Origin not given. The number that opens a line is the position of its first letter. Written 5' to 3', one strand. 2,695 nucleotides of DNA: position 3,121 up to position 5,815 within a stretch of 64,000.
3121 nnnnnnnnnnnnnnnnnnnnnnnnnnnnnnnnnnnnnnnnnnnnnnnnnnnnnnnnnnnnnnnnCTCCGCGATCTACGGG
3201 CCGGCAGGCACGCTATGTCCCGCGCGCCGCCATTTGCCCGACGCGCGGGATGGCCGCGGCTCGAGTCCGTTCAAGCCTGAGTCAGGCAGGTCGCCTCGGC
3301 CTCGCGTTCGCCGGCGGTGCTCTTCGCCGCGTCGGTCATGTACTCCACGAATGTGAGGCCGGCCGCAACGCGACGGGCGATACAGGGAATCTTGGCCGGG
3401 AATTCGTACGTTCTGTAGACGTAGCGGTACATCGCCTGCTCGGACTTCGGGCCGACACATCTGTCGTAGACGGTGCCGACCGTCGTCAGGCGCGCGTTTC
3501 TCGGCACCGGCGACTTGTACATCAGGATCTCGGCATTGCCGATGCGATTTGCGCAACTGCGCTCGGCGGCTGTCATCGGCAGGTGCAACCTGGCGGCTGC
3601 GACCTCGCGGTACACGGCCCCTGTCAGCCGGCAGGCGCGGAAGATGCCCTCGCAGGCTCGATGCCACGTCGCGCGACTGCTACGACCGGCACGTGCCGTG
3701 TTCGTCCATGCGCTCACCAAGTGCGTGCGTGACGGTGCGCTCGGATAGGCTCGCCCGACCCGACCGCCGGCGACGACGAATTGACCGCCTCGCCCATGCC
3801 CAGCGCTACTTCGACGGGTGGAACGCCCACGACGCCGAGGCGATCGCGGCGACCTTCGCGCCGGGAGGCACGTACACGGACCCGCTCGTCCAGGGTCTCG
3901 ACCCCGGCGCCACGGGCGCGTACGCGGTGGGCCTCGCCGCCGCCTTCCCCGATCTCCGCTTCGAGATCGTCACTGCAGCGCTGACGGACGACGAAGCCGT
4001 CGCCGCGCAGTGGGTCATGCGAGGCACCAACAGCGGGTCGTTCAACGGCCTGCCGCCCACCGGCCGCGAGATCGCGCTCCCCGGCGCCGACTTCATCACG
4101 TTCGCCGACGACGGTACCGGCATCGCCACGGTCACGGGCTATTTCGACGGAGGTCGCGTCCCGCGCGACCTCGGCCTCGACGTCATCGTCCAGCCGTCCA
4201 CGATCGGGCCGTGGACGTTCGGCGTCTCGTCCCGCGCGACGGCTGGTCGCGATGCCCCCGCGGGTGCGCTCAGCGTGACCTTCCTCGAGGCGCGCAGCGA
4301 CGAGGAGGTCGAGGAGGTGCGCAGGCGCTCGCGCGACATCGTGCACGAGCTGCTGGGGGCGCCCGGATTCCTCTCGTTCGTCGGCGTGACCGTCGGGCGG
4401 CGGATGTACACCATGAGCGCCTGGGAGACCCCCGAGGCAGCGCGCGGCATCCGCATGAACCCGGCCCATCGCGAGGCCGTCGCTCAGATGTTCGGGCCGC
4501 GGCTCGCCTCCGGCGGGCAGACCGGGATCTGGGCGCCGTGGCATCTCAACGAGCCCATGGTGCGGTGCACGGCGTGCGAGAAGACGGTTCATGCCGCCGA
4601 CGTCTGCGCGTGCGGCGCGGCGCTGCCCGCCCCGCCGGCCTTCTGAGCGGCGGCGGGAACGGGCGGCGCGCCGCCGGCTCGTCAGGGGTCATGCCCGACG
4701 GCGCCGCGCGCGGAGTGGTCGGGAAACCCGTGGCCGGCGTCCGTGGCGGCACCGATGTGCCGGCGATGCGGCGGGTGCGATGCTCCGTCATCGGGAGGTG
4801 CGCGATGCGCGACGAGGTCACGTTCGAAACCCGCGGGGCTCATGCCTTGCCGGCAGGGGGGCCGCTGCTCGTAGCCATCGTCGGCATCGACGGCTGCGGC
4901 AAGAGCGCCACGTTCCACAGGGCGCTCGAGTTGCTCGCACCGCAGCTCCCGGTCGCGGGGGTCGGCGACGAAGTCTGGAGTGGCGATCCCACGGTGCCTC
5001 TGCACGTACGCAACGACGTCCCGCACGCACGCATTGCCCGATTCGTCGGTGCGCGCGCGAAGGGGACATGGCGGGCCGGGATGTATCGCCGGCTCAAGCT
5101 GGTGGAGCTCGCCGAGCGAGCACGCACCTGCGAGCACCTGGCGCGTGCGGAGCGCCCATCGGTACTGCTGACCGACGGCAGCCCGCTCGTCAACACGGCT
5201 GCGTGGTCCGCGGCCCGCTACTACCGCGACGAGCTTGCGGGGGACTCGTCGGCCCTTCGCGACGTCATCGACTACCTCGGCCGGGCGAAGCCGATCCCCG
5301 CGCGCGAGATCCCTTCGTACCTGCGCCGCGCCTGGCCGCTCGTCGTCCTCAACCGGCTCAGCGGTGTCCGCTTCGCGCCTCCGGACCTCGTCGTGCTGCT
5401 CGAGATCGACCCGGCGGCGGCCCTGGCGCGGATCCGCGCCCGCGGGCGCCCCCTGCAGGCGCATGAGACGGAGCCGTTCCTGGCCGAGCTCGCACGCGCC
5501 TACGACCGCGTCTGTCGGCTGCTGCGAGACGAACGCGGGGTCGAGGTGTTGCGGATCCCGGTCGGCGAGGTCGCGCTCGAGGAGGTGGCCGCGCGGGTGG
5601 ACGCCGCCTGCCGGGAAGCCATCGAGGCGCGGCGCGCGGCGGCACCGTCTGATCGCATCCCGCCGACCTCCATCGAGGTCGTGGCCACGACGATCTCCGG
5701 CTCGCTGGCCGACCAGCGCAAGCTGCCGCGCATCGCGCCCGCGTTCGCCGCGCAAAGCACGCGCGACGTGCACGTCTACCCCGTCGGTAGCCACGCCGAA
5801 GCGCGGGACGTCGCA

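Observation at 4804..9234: Coupled P-loop kinase/DAGK-like fusion plus ligase-ACP-acyltransferase gene: candidate self-contained lipid acylation module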

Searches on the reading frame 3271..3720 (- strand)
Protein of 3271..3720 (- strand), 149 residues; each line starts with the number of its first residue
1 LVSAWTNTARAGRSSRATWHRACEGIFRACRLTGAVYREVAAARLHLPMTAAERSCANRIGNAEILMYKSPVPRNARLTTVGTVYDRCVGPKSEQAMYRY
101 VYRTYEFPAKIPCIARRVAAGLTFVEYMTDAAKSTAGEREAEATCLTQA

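Call 12: search_protein_families(library=pfam, proteins=[window:3271-3720:-], max_evalue=0.001)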
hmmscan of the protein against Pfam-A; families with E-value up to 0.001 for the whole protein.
window:3271-3720:- (149 aa): 0 families

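Call 64: search_protein_families(library=pfam, proteins=[window:3271-3720:-], max_evalue=1)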
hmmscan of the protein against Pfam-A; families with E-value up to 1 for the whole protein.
window:3271-3720:- (149 aa): 1 family
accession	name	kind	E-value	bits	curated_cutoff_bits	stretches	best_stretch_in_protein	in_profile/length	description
PF20766.2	DUF447_C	-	0.012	16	24.8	0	123-143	27-47/53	Protein of unknown function (DUF447)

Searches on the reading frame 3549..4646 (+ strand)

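Call 12: search_protein_families(library=pfam, proteins=[window:3549-4646:+], max_evalue=0.001)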
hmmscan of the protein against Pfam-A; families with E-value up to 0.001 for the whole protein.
window:3549-4646:+ (365 aa): 2 families
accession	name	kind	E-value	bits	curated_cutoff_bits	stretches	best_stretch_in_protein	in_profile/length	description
PF12680.13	SnoaL_2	-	1.1e-19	71.4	27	1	84-188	1-97/102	SnoaL-like domain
PF07366.18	SnoaL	-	2.8e-14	53.4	28.4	1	84-200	4-118/126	SnoaL-like polyketide cyclase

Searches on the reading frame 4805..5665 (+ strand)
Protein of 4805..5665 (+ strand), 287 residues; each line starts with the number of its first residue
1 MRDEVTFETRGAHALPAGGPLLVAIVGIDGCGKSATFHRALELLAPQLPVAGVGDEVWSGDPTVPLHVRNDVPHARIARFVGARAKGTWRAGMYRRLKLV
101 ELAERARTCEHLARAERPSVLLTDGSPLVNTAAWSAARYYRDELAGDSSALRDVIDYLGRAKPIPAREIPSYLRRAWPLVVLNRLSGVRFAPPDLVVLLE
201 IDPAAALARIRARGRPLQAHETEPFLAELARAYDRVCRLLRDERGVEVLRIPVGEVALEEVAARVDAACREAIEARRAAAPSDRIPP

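Call 60: predict_structure(alignment_id=A3)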
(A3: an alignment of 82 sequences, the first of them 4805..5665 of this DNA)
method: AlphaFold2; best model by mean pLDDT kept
length: 287 residues; sequences in the alignment: 82
mean_pLDDT: 91.1   pTM: 0.89
mean pLDDT of the five models: 91.1, 90.2, 90.1, 90.1, 89.6
residues with pLDDT >= 90: 227; 70-90: 37; 50-70: 14; < 50: 9
segments of 3 or more residues with pLDDT < 50: 1-3, 9-13
pLDDT, mean of each block of 10 residues (from residue 1): 48 64 98 98 98 98 98 91 87 89 95 96 98 93 88 95 95 90 89 97 98 94 97 97 96 96 98 92 58
secondary structure, 60 per line:
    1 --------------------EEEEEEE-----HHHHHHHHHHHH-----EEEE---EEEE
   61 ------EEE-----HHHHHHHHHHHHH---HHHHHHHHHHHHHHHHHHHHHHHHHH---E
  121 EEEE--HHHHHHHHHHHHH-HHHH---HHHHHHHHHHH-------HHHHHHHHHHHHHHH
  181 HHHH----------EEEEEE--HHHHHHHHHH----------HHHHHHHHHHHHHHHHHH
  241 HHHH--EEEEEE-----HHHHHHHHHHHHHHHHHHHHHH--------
elements in order: E21-27 H33-44 E50-53 E57-60 E67-69 H75-87 H91-116 E120-124 H127-139 H141-144 H148-158 H166-184 E195-200 H203-212 H223-244 E247-252 H258-279

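Call 62: fold_search(model_id=the predicted structure, library=pdb)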
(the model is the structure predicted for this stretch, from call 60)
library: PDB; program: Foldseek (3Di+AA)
matches with E <= 10: 978; with E <= 0.001: 265
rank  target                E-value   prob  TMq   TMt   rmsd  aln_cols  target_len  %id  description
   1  1w2h_B                3.9e-08  1.00  0.47  0.65   6.7       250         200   19  Crystal Structure Of Mycobacterium Tuberculosis Thymidylate Kinase Complexed With Azidothymidine Monophosphate (AZT-MP (released 2005-01-12)
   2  1n5l_B                7.5e-08  1.00  0.49  0.66   6.4       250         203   21  CRYSTAL STRUCTURE OF MYCOBACTERIUM TUBERCULOSIS THYMIDYLATE KINASE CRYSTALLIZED IN SODIUM MALONATE, AFTER CATALYSIS IN (released 2003-04-15)
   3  1g3u                  1.2e-07  1.00  0.46  0.60   6.3       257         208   21  CRYSTAL STRUCTURE OF MYCOBACTERIUM TUBERCULOSIS THYMIDYLATE KINASE COMPLEXED WITH THYMIDINE MONOPHOSPHATE (TMP) (released 2001-10-25)
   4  5nrn_B                4.3e-07  1.00  0.46  0.59   6.5       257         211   22  Mtb TMK crystal structure in complex with compound 3 (released 2018-08-08)
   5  1w2h_A                5.3e-07  1.00  0.42  0.60   7.4       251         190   19  Crystal Structure Of Mycobacterium Tuberculosis Thymidylate Kinase Complexed With Azidothymidine Monophosphate (AZT-MP (released 2005-01-12)
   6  8puu_A                5.9e-07  1.00  0.48  0.63   7.5       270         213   16  Giardia intestinalis deoxyadenosine kinase forms a functional tetramer (released 2024-10-30)
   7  4s2e_A                6.3e-07  1.00  0.50  0.72   4.5       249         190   17  Phosphate ion bound Crystal structure of thymidylate kinase (aq_969) from Aquifex Aeolicus VF5 (released 2016-01-20)
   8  1n5k_B                7.0e-07  1.00  0.49  0.66   6.1       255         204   21  CRYSTAL STRUCTURE OF MYCOBACTERIUM TUBERCULOSIS THYMIDYLATE KINASE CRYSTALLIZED IN SODIUM MALONATE (RESOLUTION 2.1 A) (released 2003-04-15)
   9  1n5k_A                7.8e-07  1.00  0.42  0.59   7.4       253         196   20  CRYSTAL STRUCTURE OF MYCOBACTERIUM TUBERCULOSIS THYMIDYLATE KINASE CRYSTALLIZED IN SODIUM MALONATE (RESOLUTION 2.1 A) (released 2003-04-15)
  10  2ccg_B                8.3e-07  1.00  0.53  0.72   4.7       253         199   15  Crystal structure of His-tagged S. aureus thymidylate kinase complexed with thymidine monophosphate (TMP) (released 2006-03-08)
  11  2jaq_A                9.2e-07  1.00  0.46  0.67   7.9       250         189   14  Structure of deoxyadenosine kinase from M. mycoides with bound dCTP (released 2007-01-03)
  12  4s2e_B                9.7e-07  1.00  0.51  0.72   4.6       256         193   18  Phosphate ion bound Crystal structure of thymidylate kinase (aq_969) from Aquifex Aeolicus VF5 (released 2016-01-20)
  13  8puu_B                1.1e-06  1.00  0.48  0.60   7.7       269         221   14  Giardia intestinalis deoxyadenosine kinase forms a functional tetramer (released 2024-10-30)
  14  4unr_A                1.3e-06  1.00  0.41  0.60   7.5       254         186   18  Mtb TMK in complex with compound 23 (released 2015-06-17)
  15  4qgh_B                1.3e-06  1.00  0.52  0.72   5.1       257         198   16  S.aureus TMK in complex with potent inhibitor compound 47 (released 2014-06-11)
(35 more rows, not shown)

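Call 83: search_protein_representatives(protein=window:4805-5665:+)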
Query: 287 residues. Proteins with E-value up to 0.001 (for the whole library): 192; up to 1e-10: 85; up to 1e-30: 9. The best 150 are listed.
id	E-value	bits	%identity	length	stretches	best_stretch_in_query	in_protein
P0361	7.6e-75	268.5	51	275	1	17-275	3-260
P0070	2.4e-73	263.5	49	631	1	14-278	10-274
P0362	4.5e-70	252.8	49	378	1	19-282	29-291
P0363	2.8e-67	243.6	49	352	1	16-265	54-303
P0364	1.8e-44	168.8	55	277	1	113-278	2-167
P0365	5.2e-39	150.9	53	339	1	120-281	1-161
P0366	1.9e-34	135.9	35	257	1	20-260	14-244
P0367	2.5e-32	129.0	53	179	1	18-137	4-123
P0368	7.6e-32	127.4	32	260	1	22-278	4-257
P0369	2.1e-30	122.7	31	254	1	23-268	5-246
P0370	4.0e-29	118.5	36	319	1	12-275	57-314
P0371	4.9e-29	118.2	50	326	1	17-145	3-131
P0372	1.8e-28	116.3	32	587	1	23-262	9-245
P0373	2.0e-27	112.9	32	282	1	19-271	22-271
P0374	5.1e-27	111.6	33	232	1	50-265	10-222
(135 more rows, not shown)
